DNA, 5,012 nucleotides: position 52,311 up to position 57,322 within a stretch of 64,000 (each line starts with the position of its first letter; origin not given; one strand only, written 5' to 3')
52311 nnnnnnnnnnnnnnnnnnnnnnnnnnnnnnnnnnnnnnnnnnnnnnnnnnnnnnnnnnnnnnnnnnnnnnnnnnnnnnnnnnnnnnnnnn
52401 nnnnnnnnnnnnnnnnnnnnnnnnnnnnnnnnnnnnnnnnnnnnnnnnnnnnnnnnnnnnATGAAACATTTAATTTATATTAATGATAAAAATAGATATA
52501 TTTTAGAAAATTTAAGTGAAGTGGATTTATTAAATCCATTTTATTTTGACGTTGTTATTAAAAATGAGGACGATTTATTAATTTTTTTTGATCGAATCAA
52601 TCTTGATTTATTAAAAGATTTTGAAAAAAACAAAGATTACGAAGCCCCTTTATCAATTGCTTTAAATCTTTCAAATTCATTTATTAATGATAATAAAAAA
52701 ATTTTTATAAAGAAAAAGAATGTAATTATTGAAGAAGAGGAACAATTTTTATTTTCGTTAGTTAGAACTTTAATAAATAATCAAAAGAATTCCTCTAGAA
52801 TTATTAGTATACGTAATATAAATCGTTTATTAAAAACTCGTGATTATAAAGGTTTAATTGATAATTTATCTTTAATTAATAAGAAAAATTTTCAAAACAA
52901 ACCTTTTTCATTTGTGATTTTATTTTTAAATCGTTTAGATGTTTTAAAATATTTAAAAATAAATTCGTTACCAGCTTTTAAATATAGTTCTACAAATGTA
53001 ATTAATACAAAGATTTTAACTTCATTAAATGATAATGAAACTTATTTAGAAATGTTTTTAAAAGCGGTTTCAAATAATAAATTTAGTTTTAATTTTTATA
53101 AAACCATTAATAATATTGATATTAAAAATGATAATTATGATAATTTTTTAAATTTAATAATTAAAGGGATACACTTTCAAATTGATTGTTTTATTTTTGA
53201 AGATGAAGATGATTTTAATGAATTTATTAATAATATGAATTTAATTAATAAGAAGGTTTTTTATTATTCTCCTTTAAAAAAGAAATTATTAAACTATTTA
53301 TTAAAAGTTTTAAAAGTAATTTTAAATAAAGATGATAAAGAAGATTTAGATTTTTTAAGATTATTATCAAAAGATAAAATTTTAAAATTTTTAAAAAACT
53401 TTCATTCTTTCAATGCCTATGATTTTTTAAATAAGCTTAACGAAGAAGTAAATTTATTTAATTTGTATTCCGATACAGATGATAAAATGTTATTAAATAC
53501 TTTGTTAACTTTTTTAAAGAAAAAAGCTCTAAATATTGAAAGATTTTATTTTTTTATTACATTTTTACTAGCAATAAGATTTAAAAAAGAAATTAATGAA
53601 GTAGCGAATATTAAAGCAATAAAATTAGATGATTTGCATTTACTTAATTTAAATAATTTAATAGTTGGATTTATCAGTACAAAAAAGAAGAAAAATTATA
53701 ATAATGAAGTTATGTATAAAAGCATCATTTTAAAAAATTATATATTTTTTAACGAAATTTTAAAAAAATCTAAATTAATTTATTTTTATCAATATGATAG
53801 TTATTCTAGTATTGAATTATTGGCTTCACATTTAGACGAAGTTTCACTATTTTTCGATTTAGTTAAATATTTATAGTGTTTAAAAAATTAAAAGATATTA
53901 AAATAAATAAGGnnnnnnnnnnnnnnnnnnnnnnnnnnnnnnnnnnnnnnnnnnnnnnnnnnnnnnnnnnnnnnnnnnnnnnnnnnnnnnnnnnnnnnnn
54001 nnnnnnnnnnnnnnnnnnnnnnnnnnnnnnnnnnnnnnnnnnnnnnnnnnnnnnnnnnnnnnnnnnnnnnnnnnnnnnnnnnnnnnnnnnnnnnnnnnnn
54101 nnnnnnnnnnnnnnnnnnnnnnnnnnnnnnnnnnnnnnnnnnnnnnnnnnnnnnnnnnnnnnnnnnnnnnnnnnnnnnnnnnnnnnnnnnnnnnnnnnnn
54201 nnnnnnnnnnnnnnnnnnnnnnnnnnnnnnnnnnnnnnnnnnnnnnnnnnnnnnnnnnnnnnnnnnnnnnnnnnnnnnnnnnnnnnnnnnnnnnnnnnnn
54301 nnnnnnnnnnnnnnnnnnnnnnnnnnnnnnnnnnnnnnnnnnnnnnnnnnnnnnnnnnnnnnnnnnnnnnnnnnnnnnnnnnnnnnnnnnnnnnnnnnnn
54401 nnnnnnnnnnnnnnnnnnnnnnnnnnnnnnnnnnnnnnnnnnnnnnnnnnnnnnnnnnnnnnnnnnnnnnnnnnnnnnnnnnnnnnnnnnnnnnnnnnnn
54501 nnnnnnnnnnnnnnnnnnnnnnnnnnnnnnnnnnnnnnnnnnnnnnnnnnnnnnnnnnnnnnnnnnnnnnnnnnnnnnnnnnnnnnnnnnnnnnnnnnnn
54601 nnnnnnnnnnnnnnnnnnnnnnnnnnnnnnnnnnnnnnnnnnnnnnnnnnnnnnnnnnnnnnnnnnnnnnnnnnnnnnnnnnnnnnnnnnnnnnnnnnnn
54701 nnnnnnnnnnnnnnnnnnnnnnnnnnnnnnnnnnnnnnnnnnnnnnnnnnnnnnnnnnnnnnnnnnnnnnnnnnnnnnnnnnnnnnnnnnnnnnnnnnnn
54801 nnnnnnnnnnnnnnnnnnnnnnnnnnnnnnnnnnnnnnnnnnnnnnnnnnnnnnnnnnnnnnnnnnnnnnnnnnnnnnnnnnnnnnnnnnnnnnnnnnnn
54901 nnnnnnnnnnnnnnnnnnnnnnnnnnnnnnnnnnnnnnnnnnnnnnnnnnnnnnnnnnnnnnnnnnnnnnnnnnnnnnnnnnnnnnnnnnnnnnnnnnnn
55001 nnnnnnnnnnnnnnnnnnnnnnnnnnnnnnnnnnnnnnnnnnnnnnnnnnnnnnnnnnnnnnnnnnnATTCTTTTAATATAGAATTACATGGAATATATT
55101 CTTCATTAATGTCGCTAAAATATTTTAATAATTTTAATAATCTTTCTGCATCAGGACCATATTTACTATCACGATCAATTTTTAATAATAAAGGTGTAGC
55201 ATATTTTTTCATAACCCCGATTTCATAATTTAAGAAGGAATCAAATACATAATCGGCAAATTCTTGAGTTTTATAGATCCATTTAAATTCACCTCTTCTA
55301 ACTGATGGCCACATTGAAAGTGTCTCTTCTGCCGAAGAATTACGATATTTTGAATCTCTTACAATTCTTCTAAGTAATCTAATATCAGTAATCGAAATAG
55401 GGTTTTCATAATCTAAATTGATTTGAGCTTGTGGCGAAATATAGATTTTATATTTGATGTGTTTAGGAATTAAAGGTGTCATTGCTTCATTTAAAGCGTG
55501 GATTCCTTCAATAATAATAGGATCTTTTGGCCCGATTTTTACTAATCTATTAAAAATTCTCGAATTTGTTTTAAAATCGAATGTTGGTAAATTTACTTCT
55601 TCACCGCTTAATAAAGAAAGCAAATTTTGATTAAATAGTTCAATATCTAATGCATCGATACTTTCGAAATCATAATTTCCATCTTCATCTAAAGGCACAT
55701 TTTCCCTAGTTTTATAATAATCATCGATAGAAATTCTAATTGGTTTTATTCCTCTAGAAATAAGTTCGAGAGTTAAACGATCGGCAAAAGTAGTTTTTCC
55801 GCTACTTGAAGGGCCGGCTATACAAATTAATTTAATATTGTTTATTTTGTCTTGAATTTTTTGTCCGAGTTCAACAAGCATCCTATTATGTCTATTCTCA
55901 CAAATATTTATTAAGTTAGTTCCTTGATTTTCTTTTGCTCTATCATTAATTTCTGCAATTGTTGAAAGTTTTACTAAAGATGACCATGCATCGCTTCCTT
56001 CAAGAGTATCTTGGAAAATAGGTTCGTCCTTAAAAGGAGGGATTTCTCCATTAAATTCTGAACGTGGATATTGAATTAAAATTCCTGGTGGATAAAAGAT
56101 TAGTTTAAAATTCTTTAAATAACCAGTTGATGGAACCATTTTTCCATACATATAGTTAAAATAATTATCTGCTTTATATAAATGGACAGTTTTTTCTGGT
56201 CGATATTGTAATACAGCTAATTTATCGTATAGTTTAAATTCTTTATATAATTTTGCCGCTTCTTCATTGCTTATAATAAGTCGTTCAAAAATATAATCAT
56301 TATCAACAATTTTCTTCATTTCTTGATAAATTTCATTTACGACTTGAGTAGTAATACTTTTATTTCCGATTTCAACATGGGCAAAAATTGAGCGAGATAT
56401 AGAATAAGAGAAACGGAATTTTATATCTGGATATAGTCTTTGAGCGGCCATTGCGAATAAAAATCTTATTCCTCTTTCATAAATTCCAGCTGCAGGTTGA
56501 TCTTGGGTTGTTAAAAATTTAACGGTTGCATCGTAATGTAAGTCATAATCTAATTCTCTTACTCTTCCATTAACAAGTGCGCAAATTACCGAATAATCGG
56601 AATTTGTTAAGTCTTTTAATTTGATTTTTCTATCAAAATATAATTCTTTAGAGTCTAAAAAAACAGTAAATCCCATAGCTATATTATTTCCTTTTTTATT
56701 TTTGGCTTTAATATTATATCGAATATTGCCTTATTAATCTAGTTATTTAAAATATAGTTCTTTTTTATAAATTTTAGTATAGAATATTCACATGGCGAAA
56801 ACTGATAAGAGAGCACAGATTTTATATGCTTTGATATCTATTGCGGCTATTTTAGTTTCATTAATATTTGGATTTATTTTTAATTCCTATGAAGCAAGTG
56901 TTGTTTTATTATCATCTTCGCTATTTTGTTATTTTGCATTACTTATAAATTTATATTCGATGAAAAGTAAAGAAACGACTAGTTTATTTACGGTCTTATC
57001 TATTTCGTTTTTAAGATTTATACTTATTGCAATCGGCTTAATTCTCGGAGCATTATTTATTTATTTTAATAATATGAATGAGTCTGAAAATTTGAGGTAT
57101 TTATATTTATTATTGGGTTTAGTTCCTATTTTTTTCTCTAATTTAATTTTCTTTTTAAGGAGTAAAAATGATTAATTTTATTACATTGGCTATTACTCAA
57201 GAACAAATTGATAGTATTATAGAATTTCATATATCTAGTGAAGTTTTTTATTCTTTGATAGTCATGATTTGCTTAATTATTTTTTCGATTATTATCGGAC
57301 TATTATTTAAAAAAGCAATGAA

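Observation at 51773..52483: Standalone Cas4-like nuclease with an N-terminal Cys plus a C-terminal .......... motif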

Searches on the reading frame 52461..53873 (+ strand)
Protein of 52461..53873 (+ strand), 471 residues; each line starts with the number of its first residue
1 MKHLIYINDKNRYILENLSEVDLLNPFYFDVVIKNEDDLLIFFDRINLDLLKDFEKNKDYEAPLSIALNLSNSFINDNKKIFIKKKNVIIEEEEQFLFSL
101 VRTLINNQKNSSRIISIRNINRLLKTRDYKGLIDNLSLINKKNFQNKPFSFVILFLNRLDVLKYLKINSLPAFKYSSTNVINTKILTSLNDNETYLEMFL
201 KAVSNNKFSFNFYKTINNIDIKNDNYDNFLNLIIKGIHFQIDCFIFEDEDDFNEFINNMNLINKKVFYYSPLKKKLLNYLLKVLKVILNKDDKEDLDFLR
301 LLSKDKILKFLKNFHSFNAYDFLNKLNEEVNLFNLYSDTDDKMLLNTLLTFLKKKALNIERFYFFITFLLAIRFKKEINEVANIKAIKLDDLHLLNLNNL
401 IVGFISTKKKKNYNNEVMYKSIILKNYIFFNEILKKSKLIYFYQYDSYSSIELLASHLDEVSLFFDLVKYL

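Call 3: search_protein_families(library=pfam, proteins=[window:52461-53873:+], max_evalue=1)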
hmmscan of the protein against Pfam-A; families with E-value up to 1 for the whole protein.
window:52461-53873:+ (471 aa): 1 family
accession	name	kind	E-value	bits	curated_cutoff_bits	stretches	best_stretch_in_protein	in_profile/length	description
PF09279.17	EF-hand_like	-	0.031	15.2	21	1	320-355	2-37/86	Phosphoinositide-specific phospholipase C, efhand-like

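Call 4: search_protein_families(library=ncbifam, proteins=[window:52461-53873:+], max_evalue=1)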
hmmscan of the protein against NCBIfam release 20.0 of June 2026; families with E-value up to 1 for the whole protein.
window:52461-53873:+ (471 aa): 1 family
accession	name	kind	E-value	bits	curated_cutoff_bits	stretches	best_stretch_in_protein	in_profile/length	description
NF000658.1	PRK00029.1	subfamily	0.22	10.5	431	1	300-367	307-373/462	YdiU family protein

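Call 24: find_homologous_proteins(query=window:52461-53873:+, max_evalue=0.01)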
Query window:52461-53873:+ (471 aa): 3 proteins with E <= 0.01 among 8000 candidates.
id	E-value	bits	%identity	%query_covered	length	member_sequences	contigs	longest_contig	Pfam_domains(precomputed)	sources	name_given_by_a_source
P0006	1.7e-281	952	99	100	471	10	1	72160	-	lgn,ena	-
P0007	2.2e-77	279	59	55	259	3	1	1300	-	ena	-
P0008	7.6e-77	277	58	55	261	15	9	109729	-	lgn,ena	-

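Call 49: search_solved_structures(query=A3, max_evalue=10, show_alignments=0)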
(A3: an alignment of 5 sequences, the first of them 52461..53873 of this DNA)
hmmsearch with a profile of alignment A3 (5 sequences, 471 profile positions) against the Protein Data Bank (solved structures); distinct sequences matched with E-value up to 10: 5.
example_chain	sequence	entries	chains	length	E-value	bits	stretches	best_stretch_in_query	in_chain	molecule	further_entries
5t86_I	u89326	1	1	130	0.0009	21.5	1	219-279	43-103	CdiI immunity protein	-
4dpw_A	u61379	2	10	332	0.12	14.5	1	120-209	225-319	Mevalonate diphosphate decarboxylase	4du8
3qt5_A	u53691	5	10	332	0.23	13.5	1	120-209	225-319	Mevalonate diphosphate decarboxylase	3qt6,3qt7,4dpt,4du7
3qt8_A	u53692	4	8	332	0.23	13.5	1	120-209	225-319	Mevalonate diphosphate decarboxylase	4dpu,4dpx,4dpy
3emf_A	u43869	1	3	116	0.97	11.5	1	192-249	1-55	Hia (Adhesin)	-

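Call 50: search_protein_families(library=phrogs, alignment_id=A3, max_evalue=1)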
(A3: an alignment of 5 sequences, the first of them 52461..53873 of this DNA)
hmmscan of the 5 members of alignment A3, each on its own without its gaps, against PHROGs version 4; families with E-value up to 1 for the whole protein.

A. member 1, window:52461-53873:+ (471 aa): 1 family
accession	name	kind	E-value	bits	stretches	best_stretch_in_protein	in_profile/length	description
phrog_9816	-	unknown function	0.26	12.3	1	235-266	14-45/60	-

B. families by the number of members that match (of 5 scanned): 1 family
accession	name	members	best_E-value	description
phrog_9816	-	2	0.13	-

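Call 69: search_protein_families(library=padloc, proteins=[window:52461-53873:+], max_evalue=0.1)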
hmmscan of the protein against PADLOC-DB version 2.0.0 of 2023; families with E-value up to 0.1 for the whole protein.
window:52461-53873:+ (471 aa): 0 families

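Call 71: search_solved_structures(query=A3, max_evalue=0.01, show_alignments=1)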
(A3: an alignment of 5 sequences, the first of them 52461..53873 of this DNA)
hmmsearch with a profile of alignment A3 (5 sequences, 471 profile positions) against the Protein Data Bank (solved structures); distinct sequences matched with E-value up to 0.01: 1.
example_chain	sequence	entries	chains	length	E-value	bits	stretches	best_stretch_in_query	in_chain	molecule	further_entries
5t86_I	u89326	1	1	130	0.0009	21.5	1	219-279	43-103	CdiI immunity protein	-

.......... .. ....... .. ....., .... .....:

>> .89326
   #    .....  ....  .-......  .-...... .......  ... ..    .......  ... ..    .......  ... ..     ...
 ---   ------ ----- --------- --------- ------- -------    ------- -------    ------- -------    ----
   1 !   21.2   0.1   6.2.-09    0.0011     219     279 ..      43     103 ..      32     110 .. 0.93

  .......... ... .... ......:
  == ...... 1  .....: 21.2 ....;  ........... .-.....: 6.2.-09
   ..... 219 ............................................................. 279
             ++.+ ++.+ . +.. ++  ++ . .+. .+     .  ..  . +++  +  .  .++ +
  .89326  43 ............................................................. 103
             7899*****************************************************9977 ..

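Call 73: find_related_loci(query=A3, collection=viral_contigs, flank=5000)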
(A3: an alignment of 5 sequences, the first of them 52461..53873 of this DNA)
Query A3 (471 aa) in viral_contigs; peptide patterns used: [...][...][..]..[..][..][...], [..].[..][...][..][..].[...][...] (x = any residue, [..] = any of these).
514 stretches matched a pattern, but none encodes a relative of the query by tblastn (E <= 1e-3).

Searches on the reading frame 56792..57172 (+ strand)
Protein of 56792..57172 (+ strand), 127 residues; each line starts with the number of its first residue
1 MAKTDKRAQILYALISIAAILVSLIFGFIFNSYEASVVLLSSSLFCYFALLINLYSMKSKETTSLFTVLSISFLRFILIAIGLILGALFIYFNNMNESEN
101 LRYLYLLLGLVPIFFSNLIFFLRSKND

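Call 39: search_protein_families(library=pfam, proteins=[window:56792-57172:+], max_evalue=10)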
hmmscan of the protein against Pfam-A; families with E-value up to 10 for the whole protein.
window:56792-57172:+ (127 aa): 6 families
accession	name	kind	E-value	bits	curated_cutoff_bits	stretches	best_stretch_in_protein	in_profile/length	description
PF09716.15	ETRAMP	-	0.032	14.6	29.1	1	3-34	48-79/81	Malarial early transcribed membrane protein (ETRAMP)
PF11127.14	YgaP-like_TM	-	0.11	13.1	25.3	2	76-114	11-45/66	Inner membrane protein YgaP-like, transmembrane domain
PF17431.7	YpmT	-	0.4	11.2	25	2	76-125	10-56/60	Uncharacterized YmpT-like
PF00689.26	Cation_ATPase_C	-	0.75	10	27.3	1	10-120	55-169/175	Cation transporting ATPase, C-terminus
PF13515.12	FUSC_2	-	0.93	10.1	25.6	1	12-89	61-126/126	Fusaric acid resistance protein-like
PF06645.18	SPC12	-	5.3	7.7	23.6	1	6-52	7-53/71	Microsomal signal peptidase 12 kDa subunit (SPC12)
